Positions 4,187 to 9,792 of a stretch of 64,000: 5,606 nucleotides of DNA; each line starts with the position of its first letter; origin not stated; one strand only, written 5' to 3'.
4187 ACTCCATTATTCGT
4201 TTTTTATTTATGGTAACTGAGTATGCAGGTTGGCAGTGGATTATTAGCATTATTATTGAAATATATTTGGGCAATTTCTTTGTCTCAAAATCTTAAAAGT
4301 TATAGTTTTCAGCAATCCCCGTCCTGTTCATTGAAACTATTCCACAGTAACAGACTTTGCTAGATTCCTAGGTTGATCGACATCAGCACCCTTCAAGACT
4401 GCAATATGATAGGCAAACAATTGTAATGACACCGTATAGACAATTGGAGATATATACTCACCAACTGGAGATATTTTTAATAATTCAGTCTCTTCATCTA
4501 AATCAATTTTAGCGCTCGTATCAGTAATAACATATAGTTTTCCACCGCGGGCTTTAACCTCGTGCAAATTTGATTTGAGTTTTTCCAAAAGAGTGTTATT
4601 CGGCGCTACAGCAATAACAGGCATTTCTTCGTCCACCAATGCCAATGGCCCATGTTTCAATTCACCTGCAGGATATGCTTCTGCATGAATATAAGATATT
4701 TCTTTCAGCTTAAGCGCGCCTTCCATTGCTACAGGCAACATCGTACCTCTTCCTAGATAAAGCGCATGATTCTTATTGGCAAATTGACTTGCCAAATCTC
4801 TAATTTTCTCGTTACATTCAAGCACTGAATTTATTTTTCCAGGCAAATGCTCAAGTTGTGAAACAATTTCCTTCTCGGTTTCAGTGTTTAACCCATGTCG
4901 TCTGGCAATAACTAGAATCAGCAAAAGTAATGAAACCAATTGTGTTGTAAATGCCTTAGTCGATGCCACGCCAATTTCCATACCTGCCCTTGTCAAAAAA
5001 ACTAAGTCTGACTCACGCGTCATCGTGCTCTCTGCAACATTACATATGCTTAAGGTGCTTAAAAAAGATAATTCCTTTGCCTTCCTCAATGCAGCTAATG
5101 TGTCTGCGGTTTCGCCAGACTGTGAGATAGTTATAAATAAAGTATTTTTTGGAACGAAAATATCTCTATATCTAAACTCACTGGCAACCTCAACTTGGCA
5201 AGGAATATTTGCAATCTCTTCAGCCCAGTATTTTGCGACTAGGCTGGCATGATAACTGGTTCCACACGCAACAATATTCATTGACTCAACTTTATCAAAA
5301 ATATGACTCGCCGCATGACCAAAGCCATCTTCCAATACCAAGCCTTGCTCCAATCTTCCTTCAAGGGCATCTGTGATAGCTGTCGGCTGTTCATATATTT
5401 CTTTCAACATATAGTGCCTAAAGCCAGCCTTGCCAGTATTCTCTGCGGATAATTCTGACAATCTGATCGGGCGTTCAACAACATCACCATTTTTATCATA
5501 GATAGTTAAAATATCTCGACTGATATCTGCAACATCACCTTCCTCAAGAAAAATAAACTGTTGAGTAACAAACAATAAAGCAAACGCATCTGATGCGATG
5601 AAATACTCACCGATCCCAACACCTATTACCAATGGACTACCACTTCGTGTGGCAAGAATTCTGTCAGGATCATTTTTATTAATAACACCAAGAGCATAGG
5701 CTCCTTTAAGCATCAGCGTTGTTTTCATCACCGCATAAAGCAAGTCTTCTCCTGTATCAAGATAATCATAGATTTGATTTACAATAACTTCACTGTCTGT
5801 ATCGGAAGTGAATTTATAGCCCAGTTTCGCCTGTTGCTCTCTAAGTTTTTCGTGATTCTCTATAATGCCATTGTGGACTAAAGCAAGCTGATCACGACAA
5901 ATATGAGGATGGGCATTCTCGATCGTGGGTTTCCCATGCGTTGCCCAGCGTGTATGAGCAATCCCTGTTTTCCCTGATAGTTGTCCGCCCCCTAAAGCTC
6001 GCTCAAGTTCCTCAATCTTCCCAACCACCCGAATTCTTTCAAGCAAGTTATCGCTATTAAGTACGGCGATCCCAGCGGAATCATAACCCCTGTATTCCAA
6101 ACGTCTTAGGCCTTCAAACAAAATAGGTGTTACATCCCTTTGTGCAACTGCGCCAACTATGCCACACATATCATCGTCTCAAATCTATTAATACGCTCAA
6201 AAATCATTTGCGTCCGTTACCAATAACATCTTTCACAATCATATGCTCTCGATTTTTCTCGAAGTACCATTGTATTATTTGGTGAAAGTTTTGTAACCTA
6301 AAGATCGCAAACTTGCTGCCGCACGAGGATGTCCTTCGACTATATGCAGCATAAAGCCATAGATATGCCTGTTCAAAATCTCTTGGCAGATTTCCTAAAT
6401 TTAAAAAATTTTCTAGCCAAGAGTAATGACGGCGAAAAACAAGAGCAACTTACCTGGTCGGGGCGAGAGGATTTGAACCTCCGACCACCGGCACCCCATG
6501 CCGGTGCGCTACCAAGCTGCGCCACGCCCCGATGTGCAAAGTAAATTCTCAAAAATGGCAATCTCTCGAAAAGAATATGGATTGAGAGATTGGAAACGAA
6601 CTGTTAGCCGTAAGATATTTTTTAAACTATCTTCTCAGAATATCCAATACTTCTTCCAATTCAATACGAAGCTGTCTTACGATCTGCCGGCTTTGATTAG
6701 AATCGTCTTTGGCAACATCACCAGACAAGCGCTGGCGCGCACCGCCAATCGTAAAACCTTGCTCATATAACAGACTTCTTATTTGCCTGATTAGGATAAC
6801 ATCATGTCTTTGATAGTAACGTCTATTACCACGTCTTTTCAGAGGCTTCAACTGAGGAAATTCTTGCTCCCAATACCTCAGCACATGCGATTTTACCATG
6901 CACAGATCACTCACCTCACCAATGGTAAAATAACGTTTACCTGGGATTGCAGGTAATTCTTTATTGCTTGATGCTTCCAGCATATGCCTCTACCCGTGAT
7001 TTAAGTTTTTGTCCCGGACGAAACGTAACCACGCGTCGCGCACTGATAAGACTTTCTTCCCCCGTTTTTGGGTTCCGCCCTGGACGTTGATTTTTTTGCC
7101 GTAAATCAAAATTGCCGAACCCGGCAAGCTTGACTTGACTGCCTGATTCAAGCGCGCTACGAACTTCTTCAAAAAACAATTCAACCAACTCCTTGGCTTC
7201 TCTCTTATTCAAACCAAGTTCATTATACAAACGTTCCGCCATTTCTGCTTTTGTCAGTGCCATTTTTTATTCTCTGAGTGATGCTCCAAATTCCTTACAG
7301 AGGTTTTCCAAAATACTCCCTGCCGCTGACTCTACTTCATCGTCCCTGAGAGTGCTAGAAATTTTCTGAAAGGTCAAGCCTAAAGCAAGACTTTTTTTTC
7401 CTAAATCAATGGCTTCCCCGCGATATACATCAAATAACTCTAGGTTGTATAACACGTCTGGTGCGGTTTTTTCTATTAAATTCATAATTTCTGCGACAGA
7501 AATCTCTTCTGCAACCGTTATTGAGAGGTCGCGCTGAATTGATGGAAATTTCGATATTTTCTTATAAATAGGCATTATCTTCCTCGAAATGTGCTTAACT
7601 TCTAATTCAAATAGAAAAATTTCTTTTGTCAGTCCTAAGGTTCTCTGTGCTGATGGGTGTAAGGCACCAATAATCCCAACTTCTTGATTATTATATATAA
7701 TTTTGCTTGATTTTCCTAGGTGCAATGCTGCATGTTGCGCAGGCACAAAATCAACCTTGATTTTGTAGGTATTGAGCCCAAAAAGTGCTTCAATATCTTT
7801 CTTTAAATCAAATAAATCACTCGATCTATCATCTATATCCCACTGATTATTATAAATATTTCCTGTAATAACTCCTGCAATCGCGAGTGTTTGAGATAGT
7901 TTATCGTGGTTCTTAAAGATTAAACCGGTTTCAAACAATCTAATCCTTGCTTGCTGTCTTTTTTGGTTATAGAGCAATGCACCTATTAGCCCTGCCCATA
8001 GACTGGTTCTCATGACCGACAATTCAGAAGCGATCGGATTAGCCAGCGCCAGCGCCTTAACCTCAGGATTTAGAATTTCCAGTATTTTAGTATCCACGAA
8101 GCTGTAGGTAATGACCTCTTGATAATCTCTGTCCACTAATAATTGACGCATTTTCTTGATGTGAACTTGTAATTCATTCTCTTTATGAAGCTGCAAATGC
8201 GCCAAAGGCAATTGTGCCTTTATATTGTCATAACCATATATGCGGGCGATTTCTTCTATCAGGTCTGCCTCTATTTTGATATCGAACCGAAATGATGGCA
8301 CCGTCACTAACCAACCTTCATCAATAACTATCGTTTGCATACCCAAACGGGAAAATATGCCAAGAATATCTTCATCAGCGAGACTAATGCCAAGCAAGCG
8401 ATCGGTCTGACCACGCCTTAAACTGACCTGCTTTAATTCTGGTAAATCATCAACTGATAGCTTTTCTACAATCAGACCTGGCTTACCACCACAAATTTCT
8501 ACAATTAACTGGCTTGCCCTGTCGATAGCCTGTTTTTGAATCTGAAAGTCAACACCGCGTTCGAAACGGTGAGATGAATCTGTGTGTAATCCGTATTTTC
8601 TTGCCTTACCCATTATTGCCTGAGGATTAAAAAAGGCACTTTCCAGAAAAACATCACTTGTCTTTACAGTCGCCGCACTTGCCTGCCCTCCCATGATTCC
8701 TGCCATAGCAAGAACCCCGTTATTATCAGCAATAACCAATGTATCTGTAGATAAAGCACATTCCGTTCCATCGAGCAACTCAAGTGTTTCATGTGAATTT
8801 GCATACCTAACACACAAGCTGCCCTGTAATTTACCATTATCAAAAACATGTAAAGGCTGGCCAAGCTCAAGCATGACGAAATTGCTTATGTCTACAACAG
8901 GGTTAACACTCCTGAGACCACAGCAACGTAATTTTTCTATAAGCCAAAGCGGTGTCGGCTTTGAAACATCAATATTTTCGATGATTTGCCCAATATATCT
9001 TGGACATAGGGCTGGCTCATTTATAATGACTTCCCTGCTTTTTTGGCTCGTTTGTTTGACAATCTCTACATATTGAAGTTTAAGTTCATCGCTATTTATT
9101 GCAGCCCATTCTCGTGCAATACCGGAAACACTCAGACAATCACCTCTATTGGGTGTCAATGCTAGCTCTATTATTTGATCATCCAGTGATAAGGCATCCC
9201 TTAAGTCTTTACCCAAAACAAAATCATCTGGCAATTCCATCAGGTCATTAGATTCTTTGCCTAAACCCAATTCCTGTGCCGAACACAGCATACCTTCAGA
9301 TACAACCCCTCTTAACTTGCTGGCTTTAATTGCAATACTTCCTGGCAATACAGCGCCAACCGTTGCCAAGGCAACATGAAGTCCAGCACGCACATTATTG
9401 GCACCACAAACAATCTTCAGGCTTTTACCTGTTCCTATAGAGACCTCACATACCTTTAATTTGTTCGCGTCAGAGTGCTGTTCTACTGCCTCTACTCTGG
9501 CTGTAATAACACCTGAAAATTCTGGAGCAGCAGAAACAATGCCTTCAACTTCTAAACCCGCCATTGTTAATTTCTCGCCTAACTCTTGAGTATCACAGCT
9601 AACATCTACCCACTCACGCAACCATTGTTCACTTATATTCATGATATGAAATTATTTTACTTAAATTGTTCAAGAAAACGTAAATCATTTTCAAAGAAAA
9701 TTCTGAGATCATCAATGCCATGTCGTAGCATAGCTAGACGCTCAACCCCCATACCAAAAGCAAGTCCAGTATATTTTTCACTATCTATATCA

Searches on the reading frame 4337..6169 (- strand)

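Call 19: search_protein_families(library=ncbifam, proteins=[window:4337-6169:-], max_evalue=1e-10)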
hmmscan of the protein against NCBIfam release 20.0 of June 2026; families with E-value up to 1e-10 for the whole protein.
window:4337-6169:- (610 aa): 7 families
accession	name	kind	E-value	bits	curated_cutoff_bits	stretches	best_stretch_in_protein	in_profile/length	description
NF001484.0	PRK00331.1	subfamily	3.8e-251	834.7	381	1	1-610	1-601/601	isomerizing glutamine--fructose-6-phosphate transaminase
TIGR01135.1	glmS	equivalog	7.7e-251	833.8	418.05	1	2-610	1-607/607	glutamine--fructose-6-phosphate transaminase (isomerizing)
NF046059.1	NagB_SO3506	equivalog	6.8e-36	124.2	430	1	297-605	41-325/330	glucosamine-6-phosphate deaminase NagB-II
NF041128.1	glucosaP_deam_GlmD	equivalog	3.6e-31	108.6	580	1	301-607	38-321/323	glucosamine-6-phosphate deaminase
TIGR01134.1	purF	equivalog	6.6e-29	101.5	350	1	2-214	1-215/432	amidophosphoribosyltransferase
TIGR01536.1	asn_synth_AEB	equivalog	2.8e-12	46.4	267.1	1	2-173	1-139/517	asparagine synthase (glutamine-hydrolyzing)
NF008481.0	PRK11382.1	equivalog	5.7e-11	42.2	430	0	293-601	43-332/340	fructoselysine 6-phosphate deglycase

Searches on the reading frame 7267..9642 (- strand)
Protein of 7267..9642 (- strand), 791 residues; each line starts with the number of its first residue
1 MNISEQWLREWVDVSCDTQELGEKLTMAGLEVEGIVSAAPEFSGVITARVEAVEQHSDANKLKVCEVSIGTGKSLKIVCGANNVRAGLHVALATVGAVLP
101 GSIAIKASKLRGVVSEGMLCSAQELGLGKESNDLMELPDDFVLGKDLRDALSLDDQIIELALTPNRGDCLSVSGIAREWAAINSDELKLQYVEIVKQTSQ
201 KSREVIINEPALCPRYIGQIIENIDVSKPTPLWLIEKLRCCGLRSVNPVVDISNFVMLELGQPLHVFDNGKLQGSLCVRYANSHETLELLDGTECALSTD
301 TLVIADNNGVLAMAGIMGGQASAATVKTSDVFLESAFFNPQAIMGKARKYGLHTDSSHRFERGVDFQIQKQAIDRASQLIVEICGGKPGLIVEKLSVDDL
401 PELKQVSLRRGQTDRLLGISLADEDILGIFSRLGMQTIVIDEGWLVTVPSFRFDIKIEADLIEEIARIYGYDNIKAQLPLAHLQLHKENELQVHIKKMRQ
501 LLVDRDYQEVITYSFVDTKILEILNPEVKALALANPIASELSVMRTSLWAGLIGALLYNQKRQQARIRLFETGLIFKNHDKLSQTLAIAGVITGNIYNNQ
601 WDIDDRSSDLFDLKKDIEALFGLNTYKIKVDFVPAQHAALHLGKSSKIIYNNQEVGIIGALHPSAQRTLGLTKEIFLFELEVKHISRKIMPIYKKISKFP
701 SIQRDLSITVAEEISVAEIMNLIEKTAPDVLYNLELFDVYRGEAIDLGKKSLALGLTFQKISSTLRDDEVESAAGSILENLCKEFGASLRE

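Call 19: search_protein_families(library=ncbifam, proteins=[window:7267-9642:-], max_evalue=1e-10)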
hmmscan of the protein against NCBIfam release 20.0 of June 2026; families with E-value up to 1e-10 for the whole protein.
window:7267-9642:- (791 aa): 6 families
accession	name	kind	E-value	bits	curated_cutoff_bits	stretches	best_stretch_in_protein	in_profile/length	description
TIGR00472.1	pheT_bact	equivalog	5.7e-259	861.6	402.65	1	1-790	1-798/798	phenylalanine--tRNA ligase subunit beta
NF001882.0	PRK00629.5-4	equivalog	2.7e-75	254.1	527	1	19-741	21-697/725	phenylalanine--tRNA ligase subunit beta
NF045760.1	YtpR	equivalog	1.4e-34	119.5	100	1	43-146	81-184/185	YtpR family tRNA-binding protein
TIGR00471.1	pheT_arch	equivalog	1.7e-33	116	282.65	1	406-683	280-548/551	phenylalanine--tRNA ligase subunit beta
NF001879.0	PRK00629.5-1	equivalog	1.5e-20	73.3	840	1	19-268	20-265/718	phenylalanine--tRNA ligase subunit beta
NF045867.1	PheT_Nterm_rel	equivalog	6.3e-11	42.6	120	0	46-127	90-170/171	TyrS-associated PheT N-terminal domain-related protein TapR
